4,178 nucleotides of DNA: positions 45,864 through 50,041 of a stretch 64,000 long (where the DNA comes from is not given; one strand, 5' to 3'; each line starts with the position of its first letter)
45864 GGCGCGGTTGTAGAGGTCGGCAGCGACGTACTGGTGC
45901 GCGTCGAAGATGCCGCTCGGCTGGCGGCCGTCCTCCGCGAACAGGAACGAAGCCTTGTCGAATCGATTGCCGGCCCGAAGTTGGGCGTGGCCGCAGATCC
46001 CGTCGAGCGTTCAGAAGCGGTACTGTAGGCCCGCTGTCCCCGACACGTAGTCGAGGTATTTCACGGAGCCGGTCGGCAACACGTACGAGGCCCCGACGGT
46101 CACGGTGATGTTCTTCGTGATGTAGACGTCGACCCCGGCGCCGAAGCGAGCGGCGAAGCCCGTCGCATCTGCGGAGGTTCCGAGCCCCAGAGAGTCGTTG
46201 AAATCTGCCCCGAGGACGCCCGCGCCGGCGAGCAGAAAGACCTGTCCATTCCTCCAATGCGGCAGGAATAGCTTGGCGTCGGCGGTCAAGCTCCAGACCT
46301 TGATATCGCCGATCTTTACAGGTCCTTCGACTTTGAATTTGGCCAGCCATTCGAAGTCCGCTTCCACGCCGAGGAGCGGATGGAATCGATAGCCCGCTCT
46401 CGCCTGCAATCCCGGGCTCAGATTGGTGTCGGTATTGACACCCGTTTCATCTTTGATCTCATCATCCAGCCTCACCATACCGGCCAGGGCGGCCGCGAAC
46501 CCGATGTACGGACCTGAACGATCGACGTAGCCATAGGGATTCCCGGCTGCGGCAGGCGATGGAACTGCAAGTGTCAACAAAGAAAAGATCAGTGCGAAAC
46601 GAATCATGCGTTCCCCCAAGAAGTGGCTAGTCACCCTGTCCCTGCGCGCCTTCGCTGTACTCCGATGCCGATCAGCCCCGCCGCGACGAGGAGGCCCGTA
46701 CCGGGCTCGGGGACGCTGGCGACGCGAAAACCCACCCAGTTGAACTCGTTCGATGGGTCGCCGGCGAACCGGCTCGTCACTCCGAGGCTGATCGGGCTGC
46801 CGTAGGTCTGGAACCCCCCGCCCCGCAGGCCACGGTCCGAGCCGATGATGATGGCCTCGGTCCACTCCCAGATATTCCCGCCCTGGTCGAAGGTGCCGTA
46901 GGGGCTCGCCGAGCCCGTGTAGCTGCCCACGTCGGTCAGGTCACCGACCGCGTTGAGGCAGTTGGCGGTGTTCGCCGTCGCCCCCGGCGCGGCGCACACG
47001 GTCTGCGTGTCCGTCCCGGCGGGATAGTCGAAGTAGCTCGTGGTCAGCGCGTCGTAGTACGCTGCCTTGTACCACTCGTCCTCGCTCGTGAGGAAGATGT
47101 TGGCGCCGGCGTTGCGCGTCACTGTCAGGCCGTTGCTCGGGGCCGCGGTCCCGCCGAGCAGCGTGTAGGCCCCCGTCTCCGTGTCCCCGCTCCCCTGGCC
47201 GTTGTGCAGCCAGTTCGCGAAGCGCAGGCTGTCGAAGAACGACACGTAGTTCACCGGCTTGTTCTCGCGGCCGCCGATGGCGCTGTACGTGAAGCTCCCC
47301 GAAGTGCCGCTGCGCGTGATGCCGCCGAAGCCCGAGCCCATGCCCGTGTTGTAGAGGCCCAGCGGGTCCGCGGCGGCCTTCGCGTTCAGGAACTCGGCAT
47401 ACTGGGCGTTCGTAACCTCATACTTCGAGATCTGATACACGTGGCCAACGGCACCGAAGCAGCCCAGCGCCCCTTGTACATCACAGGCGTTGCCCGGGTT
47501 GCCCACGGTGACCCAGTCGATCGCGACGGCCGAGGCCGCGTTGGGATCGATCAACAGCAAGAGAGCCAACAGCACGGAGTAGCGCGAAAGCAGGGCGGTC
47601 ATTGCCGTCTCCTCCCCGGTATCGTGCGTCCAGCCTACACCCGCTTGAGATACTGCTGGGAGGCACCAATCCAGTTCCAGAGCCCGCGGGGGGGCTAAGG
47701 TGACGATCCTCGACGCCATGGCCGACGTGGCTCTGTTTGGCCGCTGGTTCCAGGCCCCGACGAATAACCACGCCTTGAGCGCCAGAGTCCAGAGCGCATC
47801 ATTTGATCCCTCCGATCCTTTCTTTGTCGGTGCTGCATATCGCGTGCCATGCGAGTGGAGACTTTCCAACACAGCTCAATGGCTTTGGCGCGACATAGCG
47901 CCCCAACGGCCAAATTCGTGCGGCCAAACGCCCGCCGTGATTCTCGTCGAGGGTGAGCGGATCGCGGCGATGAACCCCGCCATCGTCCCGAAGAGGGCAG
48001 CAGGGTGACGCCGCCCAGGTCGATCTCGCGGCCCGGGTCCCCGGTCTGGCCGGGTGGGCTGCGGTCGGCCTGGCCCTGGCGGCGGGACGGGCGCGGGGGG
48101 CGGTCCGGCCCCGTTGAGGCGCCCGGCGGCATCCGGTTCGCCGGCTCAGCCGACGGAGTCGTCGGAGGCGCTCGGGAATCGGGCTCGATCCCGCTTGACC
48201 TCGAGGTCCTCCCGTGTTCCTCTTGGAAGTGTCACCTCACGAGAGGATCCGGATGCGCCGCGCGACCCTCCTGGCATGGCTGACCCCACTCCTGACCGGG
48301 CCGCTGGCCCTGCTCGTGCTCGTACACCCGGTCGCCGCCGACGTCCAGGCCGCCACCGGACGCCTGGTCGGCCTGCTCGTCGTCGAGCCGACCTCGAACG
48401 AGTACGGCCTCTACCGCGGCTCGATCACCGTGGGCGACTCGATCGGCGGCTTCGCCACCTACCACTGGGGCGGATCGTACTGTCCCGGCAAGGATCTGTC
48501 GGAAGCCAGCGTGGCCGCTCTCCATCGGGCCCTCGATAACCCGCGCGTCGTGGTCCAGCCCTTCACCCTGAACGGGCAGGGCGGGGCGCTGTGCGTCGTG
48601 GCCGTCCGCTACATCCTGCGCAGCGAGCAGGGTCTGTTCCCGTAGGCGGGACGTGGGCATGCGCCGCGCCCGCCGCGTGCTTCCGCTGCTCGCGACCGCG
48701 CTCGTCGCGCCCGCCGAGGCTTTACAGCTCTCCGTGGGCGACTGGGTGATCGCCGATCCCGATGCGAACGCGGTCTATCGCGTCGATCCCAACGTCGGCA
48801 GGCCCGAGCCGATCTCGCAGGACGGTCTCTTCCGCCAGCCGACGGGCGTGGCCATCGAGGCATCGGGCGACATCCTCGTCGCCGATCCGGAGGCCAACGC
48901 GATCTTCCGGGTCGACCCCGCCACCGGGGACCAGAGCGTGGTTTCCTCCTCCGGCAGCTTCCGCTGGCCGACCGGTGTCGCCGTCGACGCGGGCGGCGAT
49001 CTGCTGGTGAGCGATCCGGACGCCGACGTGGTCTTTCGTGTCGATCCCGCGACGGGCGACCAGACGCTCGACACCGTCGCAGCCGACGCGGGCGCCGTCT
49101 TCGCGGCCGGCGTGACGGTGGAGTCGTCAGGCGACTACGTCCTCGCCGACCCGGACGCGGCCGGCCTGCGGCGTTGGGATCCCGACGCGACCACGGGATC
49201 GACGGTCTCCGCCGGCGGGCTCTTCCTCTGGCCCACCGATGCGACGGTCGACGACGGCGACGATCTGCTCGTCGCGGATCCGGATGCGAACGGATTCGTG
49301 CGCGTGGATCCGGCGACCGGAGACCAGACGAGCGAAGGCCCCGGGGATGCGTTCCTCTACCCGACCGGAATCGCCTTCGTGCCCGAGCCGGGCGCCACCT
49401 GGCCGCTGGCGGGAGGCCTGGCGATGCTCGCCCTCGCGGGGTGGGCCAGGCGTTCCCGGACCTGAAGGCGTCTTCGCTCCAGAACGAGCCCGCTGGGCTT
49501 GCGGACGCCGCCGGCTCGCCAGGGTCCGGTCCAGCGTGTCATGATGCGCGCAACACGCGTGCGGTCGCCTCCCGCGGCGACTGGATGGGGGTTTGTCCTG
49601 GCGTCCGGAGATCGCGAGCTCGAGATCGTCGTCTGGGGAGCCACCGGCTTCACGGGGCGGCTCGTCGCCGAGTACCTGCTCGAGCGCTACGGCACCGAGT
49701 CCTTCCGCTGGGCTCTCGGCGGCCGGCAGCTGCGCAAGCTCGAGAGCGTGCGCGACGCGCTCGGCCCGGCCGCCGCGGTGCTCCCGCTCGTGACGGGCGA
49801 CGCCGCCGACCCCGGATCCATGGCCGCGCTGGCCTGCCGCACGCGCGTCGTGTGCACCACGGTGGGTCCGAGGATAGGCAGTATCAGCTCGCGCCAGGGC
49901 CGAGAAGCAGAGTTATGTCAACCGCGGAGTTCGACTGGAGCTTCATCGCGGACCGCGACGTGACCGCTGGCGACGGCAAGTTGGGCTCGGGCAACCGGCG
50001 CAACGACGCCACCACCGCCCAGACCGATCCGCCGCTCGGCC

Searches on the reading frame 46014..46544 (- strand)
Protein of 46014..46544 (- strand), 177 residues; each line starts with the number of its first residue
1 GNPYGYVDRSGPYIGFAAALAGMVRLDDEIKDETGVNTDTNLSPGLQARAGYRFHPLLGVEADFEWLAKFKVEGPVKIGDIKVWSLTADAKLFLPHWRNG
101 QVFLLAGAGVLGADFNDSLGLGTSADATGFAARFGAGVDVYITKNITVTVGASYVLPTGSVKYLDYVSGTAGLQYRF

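Call 45: search_protein_families(library=pfam, max_evalue=0.01, proteins=[window:46014-46544:-])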
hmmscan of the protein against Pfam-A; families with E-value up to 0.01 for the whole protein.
window:46014-46544:- (177 aa): 2 families
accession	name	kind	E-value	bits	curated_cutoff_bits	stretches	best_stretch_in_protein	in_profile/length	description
PF13505.12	OMP_b-brl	-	1.3e-12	48.7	28.7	1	9-177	19-175/175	Outer membrane protein beta-barrel domain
PF01389.23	OmpA_membrane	-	7.6e-08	32.8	21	1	19-162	10-156/180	OmpA-like transmembrane domain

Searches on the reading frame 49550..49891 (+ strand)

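Call 44: search_protein_families(library=pfam, max_evalue=0.01, proteins=[window:49550-49891:+])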
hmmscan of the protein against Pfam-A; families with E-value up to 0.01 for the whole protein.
window:49550-49891:+ (114 aa): 1 family
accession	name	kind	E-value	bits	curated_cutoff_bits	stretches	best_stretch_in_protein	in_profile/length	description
PF13460.12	NAD_binding_10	-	0.00038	20.8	27.2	1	30-107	1-70/184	NAD(P)H-binding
